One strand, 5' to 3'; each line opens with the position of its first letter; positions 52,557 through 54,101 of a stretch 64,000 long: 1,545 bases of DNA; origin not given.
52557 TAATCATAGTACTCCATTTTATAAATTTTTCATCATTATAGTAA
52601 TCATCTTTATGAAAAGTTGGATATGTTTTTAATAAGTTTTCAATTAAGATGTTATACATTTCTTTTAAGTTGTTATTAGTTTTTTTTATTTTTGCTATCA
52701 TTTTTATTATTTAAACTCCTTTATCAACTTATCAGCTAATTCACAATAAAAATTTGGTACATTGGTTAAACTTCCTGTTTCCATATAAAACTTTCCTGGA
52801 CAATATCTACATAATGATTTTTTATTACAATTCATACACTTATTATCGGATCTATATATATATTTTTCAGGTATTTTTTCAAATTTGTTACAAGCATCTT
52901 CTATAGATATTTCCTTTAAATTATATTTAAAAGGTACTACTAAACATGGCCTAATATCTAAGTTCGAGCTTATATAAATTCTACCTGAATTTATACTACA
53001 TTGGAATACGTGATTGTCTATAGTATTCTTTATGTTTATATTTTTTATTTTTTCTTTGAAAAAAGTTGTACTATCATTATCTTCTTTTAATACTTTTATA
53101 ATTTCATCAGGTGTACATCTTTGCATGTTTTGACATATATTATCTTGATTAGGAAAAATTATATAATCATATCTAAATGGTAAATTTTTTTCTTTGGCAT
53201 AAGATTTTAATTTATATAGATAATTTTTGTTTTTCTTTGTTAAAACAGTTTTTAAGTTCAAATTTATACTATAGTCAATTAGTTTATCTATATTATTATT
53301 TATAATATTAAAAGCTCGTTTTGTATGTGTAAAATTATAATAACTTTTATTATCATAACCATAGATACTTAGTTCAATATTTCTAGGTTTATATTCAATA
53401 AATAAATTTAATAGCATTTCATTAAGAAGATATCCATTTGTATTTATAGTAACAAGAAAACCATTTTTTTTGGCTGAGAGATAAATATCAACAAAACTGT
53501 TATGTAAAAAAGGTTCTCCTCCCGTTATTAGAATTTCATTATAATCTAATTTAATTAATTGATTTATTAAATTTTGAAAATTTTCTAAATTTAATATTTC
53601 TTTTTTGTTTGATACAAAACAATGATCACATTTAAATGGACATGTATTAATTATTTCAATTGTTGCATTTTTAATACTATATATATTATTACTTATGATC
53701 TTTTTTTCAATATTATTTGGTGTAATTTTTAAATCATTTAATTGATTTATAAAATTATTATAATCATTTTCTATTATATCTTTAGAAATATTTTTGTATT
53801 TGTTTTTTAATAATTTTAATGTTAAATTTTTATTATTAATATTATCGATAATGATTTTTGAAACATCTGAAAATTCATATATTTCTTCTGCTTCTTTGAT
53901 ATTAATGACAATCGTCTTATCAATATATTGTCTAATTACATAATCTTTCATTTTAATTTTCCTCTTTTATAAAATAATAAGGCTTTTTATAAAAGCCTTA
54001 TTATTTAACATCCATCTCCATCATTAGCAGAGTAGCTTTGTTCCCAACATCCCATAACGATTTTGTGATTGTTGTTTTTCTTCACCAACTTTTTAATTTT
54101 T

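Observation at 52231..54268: Compact RiPP-like operon: precursor peptide (C-terminal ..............), radical SAM/SPASM maturase with RRE-like N-terminus, and GNAT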

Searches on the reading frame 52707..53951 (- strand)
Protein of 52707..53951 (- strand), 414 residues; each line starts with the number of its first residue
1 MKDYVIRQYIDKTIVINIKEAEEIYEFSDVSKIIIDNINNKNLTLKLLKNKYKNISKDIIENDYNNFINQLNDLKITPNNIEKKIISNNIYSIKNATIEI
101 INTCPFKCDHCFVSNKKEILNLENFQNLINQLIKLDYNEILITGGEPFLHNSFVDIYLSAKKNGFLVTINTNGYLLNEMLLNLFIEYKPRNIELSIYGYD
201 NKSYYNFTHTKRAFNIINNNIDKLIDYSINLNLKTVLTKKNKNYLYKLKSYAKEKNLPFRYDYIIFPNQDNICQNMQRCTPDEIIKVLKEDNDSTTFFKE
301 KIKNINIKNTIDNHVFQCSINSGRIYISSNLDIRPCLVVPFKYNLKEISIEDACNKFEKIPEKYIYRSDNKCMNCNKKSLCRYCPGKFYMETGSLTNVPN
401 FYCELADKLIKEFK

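Call 3: search_protein_families(library=ncbifam, proteins=[window:52707-53951:-], max_evalue=1)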
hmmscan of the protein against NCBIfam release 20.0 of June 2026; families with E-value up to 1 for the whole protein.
window:52707-53951:- (414 aa): 45 families (the best 25 are shown)
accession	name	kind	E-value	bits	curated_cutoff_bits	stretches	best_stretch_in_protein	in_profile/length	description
TIGR02666.1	moaA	equivalog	1.1e-18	67.4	284.05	1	98-353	14-294/336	GTP 3',8-cyclase MoaA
TIGR04545.1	rSAM_ahbD_hemeb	equivalog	7.5e-18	65.1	500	2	99-316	5-221/339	heme b synthase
TIGR04317.1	W_rSAM_matur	equivalog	9.6e-17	61.1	380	1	93-254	3-173/349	tungsten cofactor oxidoreductase radical SAM maturase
TIGR04055.1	rSAM_NirJ2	equivalog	1.9e-14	53.9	500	1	101-393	7-313/326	putative heme d1 biosynthesis radical SAM protein NirJ2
TIGR02668.1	moaA_archaeal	equivalog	3e-14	52.7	325.25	1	93-257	9-179/303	GTP 3',8-cyclase MoaA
TIGR04051.1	rSAM_NirJ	equivalog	2e-13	50.1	515.45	1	100-256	8-167/354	heme d1 biosynthesis radical SAM protein NirJ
TIGR04053.2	TIGR04053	equivalog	5.4e-13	48.9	395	1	99-259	13-180/366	TIGR04053 family radical SAM/SPASM domain-containing protein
NF050035.1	rSAM_WgK_link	exception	6.6e-13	48.4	650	1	97-247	12-166/367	radical SAM/SPASM peptide maturase WgkB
TIGR04251.1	SCM_rSAM_ScmF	equivalog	2.4e-12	46.9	400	1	100-248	10-165/353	SynChlorMet cassette radical SAM/SPASM protein ScmF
TIGR04054.1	rSAM_NirJ1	equivalog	5.9e-12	44.9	650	1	99-259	41-204/387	putative heme d1 biosynthesis radical SAM protein NirJ1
TIGR04303.1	GeoRSP_rSAM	equivalog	1.5e-11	44.4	400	1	100-257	11-169/325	GeoRSP system radical SAM/SPASM protein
TIGR04133.1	rSAM_w_lipo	hypoth_equivalog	2.1e-11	43.4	425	1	93-387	23-330/350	TIGR04133 family radical SAM/SPASM protein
TIGR03977.1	rSAM_pair_HxsC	equivalog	3.6e-11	42.5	267.9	1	94-254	25-192/292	His-Xaa-Ser system radical SAM maturase HxsC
NF012164.0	AlbA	equivalog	1.6e-10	40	850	1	53-388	74-412/442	subtilosin maturase AlbA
TIGR04546.1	rSAM_ahbC_deAc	equivalog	1.8e-10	40.2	650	1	100-258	45-206/390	12,18-didecarboxysiroheme deacetylase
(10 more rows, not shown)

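Call 4: search_protein_families(library=pfam, proteins=[window:52707-53951:-], max_evalue=1)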
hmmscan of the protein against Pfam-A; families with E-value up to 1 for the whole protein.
window:52707-53951:- (414 aa): 5 families
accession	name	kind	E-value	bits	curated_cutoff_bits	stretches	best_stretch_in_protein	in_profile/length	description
PF04055.27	Radical_SAM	-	7.5e-17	62.4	29.5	1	98-232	1-146/166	Radical SAM superfamily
PF13353.11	Fer4_12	-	7.6e-05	23.5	22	1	101-181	12-99/137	4Fe-4S single cluster domain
PF02445.21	NadA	-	0.012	15.1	27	1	223-301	210-281/295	Quinolinate synthetase A protein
PF14783.12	BBS2_Mid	-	0.22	12.1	27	0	2-32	20-50/108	Ciliary BBSome complex subunit 2, middle region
PF05402.18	PqqD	-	0.25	12.2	23.4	1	22-74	10-64/67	Coenzyme PQQ synthesis protein D (PqqD)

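Call 5: find_homologous_proteins(query=window:52707-53951:-, max_evalue=0.001)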
Query window:52707-53951:- (414 aa): 56 proteins with E <= 0.001 among 8000 candidates.
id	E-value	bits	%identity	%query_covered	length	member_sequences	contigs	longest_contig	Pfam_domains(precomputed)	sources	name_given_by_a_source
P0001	1.3e-265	899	100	100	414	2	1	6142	PF04055.28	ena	-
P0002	1.5e-169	582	100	67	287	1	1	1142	PF04055.28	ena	-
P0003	4.1e-145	502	57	100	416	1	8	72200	PF04055.28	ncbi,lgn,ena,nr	ncbi:MAG: radical SAM protein [Bacilli bacterium]|nr:radical SAM protein [Bacilli bacterium]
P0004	1.0e-137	478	55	100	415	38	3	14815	PF04055.28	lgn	-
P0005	5.2e-133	462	55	100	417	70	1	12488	PF04055.28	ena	-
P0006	7.2e-130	452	51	100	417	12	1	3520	PF04055.28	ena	-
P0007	5.1e-127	442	54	95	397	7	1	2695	PF04055.28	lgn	-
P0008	4.5e-123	429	51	100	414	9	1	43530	PF04055.28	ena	-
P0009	7.5e-111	389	50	93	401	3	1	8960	PF04055.28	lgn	-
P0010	3.6e-103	364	44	100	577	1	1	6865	PF13673.14,PF04055.28,PF13302.14,PF08445.17,PF00583.32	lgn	-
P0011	2.6e-101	358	46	100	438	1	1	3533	PF04055.28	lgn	-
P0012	3.6e-98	347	45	100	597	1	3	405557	PF04055.28,PF13302.14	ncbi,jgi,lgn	jgi:MoaA/NifB/PqqE/SkfB family radical SAM enzyme/L-amino acid N-acyltransferase YncA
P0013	1.7e-94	335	44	100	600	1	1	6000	PF04055.28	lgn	-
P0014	2.3e-94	335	49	78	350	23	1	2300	PF04055.28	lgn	-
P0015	1.2e-93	332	44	99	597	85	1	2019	PF04055.28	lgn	-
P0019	4.7e-91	324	42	100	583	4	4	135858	PF04055.28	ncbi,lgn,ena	-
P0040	6.4e-53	198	37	79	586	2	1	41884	PF04055.28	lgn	-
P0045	5.3e-27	113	32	73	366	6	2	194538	PF04055.28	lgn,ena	-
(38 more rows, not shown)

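Call 6: find_encoding_contigs(protein=P0003, flank=4000, max_places=3)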
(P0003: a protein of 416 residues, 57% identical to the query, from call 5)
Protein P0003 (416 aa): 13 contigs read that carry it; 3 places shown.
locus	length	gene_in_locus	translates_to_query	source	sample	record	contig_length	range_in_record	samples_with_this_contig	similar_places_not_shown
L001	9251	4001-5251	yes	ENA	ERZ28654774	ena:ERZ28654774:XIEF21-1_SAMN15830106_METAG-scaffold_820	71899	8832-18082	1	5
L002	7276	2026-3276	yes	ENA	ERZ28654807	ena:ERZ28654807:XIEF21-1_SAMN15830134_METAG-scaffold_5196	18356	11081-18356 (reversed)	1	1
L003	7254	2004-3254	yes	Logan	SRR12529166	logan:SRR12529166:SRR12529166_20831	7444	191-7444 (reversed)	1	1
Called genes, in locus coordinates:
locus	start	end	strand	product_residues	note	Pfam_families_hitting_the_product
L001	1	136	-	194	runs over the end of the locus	-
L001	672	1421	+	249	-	PF00005:ABC_tran, PF13304:AAA_21 (faint)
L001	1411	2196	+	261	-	PF00528:BPD_transp_1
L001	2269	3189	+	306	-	PF23441:SDR (weak), PF00106:adh_short, PF08659:KR, PF13561:adh_short_C2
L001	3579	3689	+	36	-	-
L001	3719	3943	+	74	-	-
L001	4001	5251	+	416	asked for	PF04055:Radical_SAM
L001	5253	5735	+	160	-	PF13673:Acetyltransf_10 (weak)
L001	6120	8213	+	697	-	PF00580:UvrD-helicase, PF01443:Viral_helicase1 (faint), PF13245:AAA_19, PF13604:AAA_30 (faint), PF21196:PcrA_UvrD_tudor (faint), PF13087:AAA_12 (faint), PF13361:UvrD_C, PF13538:UvrD_C_2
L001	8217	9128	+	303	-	PF00483:NTP_transferase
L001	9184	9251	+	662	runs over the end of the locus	PF22745:Nlig-Ia, PF01653:DNA_ligase_aden, PF03120:OB_DNA_ligase, PF03119:DNA_ligase_ZBD (weak), PF12826:HHH_2, PF14520:HHH_5 (weak), PF00533:BRCT, PF12738:PTCB-BRCT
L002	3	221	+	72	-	?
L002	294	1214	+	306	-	PF23441:SDR (weak), PF00106:adh_short, PF08659:KR, PF13561:adh_short_C2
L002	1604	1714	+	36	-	-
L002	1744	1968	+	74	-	-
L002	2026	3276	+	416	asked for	PF04055:Radical_SAM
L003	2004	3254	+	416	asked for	PF04055:Radical_SAM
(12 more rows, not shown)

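Call 7: find_encoding_contigs(protein=P0012, flank=4000, max_places=2)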
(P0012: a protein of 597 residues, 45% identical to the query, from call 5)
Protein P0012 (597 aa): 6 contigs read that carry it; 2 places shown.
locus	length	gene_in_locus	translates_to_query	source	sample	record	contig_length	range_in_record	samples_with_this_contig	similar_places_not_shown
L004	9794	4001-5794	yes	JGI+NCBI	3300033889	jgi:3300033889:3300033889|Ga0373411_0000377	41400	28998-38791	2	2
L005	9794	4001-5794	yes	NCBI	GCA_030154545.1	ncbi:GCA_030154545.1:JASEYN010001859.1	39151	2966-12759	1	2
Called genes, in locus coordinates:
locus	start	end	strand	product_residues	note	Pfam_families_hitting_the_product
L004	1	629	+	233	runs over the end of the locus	PF01048:PNP_UDP_1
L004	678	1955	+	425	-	PF05193:Peptidase_M16_C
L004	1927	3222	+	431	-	PF00675:Peptidase_M16, PF05193:Peptidase_M16_C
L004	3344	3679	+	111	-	PF00436:SSB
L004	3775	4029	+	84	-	-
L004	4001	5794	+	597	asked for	PF04055:Radical_SAM, PF13302:Acetyltransf_3 (weak)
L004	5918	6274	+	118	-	PF12844:HTH_19, PF13560:HTH_31, PF01381:HTH_3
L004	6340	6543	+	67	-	PF00313:CSD, PF23456:CSDE1 (weak)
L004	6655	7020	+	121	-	-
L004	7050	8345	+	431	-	PF02885:Glycos_trans_3N, PF00591:Glycos_transf_3, PF07831:PYNP_C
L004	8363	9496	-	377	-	PF02557:VanY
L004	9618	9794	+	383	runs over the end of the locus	PF00768:Peptidase_S11, PF13354:Beta-lactamase2, PF07943:PBP5_C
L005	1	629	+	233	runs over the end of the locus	PF01048:PNP_UDP_1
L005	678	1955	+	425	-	PF05193:Peptidase_M16_C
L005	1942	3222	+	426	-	PF00675:Peptidase_M16, PF05193:Peptidase_M16_C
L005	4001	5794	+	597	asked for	PF04055:Radical_SAM, PF13302:Acetyltransf_3 (weak)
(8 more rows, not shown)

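Call 8: find_encoding_contigs(protein=P0019, flank=4000, max_places=2)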
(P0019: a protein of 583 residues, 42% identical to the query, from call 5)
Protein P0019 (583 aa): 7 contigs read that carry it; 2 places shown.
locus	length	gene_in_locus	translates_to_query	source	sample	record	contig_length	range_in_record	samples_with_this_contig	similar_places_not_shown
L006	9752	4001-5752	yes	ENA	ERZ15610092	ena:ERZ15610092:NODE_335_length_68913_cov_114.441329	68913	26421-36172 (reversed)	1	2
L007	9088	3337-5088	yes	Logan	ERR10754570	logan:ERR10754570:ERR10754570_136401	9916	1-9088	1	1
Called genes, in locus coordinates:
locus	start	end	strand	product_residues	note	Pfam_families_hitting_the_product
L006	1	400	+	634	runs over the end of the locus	PF02518:HATPase_c, PF00204:DNA_gyraseB, PF01751:Toprim, PF00986:DNA_gyraseB_C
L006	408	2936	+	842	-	PF00521:DNA_topoisoIV, PF03989:DNA_gyraseA_C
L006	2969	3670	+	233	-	PF00535:Glycos_transf_2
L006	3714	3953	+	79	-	-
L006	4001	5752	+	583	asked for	PF04055:Radical_SAM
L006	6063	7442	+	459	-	PF01336:tRNA_anti-codon, PF00152:tRNA-synt_2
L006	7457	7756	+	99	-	PF02686:GatC (weak)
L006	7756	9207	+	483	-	PF01425:Amidase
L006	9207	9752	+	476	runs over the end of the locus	PF02934:GatB_N, PF02637:GatB_Yqey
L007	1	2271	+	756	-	?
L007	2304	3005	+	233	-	PF00535:Glycos_transf_2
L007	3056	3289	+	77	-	-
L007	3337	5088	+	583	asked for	PF04055:Radical_SAM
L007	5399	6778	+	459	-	PF01336:tRNA_anti-codon, PF00152:tRNA-synt_2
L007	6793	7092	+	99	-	PF02686:GatC (weak)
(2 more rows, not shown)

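Call 16: find_related_loci(query=A1, collection=genome_contigs, flank=4000)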
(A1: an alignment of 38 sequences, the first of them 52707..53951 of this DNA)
Query A1 (414 aa) in genome_contigs; peptide patterns used: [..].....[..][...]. (x = any residue, [..] = any of these).
53 stretches matched a pattern; 21 encode a relative of the query (tblastn E <= 1e-3); 21 distinct loci.
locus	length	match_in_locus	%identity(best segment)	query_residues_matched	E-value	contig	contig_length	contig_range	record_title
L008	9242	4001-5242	57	1-413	2e-147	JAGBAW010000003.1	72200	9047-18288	MAG: Bacilli bacterium isolate RGIG8951 Water_deer_Rectum-1__c15428, whole genome shotgun sequence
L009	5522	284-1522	51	1-413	1e-131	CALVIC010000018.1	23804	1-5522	MAG: uncultured Bacilli bacterium isolate BRZ_DB__bin97 genome assembly, contig: BRZ_DB__NODE_2393_length_23804_cov_6.71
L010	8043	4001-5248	45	3-413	6e-108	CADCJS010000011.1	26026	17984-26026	MAG: uncultured Erysipelotrichaceae bacterium isolate RUG14709 genome assembly, contig: RUG14709_asm_11, whole genome sh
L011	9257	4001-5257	44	4-414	4e-101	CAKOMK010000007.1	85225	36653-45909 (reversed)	MAG: uncultured Bacilli bacterium isolate REFINED_METABAT215_TOP10_CONTIGS_1500_ASSEMBLY_K77_MERGED__Hadza_MoBio_hadza-E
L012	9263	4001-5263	44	2-414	3e-92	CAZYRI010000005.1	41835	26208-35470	MAG TPA_asm: uncultured Clostridium sp. isolate SRP225648_co1_36 genome assembly, contig: NODE_1700_length_41835_cov_16.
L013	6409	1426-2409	44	86-413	3e-69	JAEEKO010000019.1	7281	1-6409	MAG: Bacillales bacterium isolate Tb.RUG.195 k141_2624789_flag=1_multi=42.0000_len=7281, whole genome shotgun sequence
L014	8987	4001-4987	38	88-414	2e-62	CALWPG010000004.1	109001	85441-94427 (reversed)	MAG: uncultured Clostridia bacterium isolate BRZ_FI__bin11 genome assembly, contig: BRZ_FI__NODE_222_length_109001_cov_5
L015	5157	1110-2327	34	8-413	1e-58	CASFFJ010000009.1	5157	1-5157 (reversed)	uncultured Christensenella sp. isolate Batch5_idba_bin.461 genome assembly, contig: Batch5_idba_bin.461.fa_k87_6156022,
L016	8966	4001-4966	38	83-406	3e-58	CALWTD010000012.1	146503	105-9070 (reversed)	MAG: uncultured Clostridia bacterium isolate E10__bin279 genome assembly, contig: E10__k127_4616606, whole genome shotgu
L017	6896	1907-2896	35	84-413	8e-52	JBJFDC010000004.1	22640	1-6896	MAG: Christensenellales bacterium isolate LOHA32_bin.042 NODE_1234_length_22640_cov_6.904228, whole genome shotgun seque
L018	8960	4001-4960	35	93-413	1e-50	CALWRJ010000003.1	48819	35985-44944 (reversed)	MAG: uncultured Clostridia bacterium isolate E08__bin294 genome assembly, contig: E08__k127_7810833, whole genome shotgu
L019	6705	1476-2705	33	1-413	1e-48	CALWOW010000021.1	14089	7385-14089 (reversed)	MAG: uncultured Clostridia bacterium isolate E09__bin259 genome assembly, contig: E09__k127_417236, whole genome shotgun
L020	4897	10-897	35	116-413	2e-45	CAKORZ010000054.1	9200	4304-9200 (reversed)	MAG: uncultured Bacilli bacterium isolate REFINED_METABAT215_TOP10_CONTIGS_1500_ASSEMBLY_K77_MERGED__Hadza_PheChl_Fiber-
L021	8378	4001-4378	61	287-413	2e-43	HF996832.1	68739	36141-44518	Clostridium sp. CAG:762 genomic scaffold, scf148, whole genome shotgun sequence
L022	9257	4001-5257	44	4-414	2e-100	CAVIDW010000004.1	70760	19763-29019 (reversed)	bacterium isolate H07617-L1_cleanbin_000040 genome assembly, contig: Spades_H07617-L1_contig_151, whole genome shotgun s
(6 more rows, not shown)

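Call 24: search_solved_structures(query=A1, max_evalue=0.01, show_alignments=2)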
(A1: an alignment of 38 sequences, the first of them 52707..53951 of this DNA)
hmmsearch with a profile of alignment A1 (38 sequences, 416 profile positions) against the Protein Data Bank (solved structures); distinct sequences matched with E-value up to 0.01: 25.
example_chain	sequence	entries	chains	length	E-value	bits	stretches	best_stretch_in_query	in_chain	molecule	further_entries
6efn_A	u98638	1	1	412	4e-23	85.2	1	83-337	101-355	Sporulation killing factor maturation protein SkfB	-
2fb2_A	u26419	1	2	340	1.1e-13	54.1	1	89-289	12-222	Molybdenum cofactor biosynthesis protein A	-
1tv7_A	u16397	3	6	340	1.6e-13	53.6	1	90-289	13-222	Molybdenum cofactor biosynthesis protein A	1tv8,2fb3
8hzv_A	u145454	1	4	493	6e-11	45.1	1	100-225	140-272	Radical S-Adenosyl-L-methionine Enzyme DesII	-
8hzy_A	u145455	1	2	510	6.4e-11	45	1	100-225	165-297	DesII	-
7vob_C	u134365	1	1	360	3e-10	42.8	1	94-251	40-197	Cytosylglucuronate decarboxylase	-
7voc_C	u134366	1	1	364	3e-10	42.8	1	94-251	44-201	Cytosylglucuronate decarboxylase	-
4k37_A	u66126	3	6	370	1.9e-09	40.2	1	100-408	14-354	Anaerobic sulfatase-maturating enzyme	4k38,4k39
4k36_A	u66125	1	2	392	2.3e-09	39.9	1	100-408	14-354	Anaerobic sulfatase-maturating enzyme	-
7tol_A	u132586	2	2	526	6.1e-09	38.5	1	59-201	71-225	glycerol dibiphytanyl glycerol tetraether - macrocyclic archaeol synthase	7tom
6c8v_A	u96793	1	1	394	1.6e-07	33.8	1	95-253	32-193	Coenzyme PQQ synthesis protein E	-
6b4c_A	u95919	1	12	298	3.3e-07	32.8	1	99-179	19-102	Viperin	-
9dfw_A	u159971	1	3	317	3.4e-07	32.7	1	99-179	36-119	Radical SAM core domain-containing protein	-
9dgw_A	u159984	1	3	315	3.4e-07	32.7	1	99-179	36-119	Radical SAM core domain-containing protein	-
7n7i_A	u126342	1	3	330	3.5e-07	32.7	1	99-179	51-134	Viperin-like enzyme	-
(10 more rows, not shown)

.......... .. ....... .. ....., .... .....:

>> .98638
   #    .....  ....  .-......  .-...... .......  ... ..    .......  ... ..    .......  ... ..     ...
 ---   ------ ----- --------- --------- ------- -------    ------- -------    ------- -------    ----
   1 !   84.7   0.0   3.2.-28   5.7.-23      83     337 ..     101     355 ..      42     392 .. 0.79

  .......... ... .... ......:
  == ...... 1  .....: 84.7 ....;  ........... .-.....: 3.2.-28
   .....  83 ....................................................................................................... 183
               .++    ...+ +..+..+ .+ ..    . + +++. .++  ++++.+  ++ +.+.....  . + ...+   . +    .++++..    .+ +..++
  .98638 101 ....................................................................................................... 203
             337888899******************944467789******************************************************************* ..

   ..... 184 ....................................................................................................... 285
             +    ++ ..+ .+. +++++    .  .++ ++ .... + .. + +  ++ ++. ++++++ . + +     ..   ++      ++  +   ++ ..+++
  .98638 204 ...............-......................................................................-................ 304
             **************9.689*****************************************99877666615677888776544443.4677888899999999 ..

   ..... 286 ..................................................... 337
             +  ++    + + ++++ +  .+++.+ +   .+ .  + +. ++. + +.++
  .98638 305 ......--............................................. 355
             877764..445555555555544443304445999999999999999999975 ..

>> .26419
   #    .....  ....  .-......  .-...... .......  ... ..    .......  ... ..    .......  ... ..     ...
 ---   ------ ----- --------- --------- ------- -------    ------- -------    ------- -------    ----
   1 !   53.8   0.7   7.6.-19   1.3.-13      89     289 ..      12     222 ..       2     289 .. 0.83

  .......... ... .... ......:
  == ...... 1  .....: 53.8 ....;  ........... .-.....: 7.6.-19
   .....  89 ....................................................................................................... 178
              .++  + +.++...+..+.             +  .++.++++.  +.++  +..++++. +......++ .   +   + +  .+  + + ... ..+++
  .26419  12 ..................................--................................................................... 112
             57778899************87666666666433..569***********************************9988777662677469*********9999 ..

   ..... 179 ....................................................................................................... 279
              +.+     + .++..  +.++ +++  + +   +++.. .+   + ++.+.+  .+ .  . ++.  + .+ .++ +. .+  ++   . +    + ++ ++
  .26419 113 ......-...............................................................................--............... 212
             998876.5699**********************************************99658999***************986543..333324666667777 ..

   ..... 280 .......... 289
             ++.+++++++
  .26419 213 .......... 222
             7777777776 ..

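Call 35: predict_structure(alignment_id=A1)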
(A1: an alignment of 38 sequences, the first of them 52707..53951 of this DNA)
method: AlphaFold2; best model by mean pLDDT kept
length: 414 residues; sequences in the alignment: 38
mean_pLDDT: 93.5   pTM: 0.91
mean pLDDT of the five models: 93.5, 93.1, 93.0, 92.3, 92.2
residues with pLDDT >= 90: 351; 70-90: 51; 50-70: 12; < 50: 0
segments of 3 or more residues with pLDDT < 50: none
pLDDT, mean of each block of 10 residues (from residue 1): 94 95 94 96 97 96 97 95 86 85 93 89 97 92 97 98 97 98 98 97 96 98 98 97 96 97 89 93 96 93 76 82 88 93 96 92 89 88 92 94 96 95
secondary structure, 60 per line:
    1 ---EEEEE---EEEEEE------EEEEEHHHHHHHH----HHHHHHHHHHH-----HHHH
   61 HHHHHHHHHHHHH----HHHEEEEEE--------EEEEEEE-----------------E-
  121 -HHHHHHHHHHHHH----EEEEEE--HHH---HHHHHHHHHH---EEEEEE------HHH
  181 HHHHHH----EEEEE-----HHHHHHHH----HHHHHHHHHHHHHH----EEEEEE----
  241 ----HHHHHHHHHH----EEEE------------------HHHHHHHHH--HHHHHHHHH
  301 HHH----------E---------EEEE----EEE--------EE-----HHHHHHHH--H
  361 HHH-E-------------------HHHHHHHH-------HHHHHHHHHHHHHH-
elements in order: E4-8 E12-17 E24-28 H29-36 H41-51 H57-73 E81-86 E95-101 H122-134 E139-144 H153-162 E166-171 H178-186 E191-195 H201-208 H213-226 E231-236 H245-254 E259-262 H281-289 H292-303 E324-327 E332-334 H350-357 H360-363 H385-392 H400-413
